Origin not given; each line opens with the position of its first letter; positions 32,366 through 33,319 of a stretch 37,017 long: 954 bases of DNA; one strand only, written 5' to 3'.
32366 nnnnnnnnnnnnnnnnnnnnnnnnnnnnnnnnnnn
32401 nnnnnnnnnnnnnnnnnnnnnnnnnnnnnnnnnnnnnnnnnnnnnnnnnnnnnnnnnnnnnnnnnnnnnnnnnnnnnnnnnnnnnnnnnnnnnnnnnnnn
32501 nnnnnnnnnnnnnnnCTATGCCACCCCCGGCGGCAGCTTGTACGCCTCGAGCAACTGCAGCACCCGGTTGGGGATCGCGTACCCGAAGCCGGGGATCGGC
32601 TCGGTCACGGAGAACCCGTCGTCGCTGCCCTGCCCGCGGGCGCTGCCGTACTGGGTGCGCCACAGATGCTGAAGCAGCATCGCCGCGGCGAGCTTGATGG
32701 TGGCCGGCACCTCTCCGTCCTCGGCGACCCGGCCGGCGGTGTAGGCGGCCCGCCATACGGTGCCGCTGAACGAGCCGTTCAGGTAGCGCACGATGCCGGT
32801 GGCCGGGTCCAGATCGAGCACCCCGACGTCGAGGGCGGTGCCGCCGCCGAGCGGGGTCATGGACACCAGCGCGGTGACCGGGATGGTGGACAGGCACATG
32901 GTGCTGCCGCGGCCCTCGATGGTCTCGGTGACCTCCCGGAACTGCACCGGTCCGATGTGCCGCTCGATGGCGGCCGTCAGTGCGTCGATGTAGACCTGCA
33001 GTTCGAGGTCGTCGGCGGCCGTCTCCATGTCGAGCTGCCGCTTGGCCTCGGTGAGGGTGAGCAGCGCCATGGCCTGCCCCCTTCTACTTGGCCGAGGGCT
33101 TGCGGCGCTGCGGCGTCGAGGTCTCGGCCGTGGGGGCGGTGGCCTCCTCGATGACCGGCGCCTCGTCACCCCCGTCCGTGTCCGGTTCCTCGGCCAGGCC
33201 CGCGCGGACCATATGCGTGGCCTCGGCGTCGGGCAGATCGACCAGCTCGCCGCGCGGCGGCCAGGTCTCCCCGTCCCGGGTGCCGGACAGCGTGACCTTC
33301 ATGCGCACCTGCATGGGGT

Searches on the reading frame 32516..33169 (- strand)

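Call 65: search_protein_families(library=pfam, proteins=[window:32516-33169:-], max_evalue=0.01)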
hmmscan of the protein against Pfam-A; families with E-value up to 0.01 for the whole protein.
window:32516-33169:- (217 aa): 1 family
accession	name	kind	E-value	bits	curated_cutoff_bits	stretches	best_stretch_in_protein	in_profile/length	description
PF24163.2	HCP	-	0.0073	16.9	27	0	46-181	12-142/169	Head completion protein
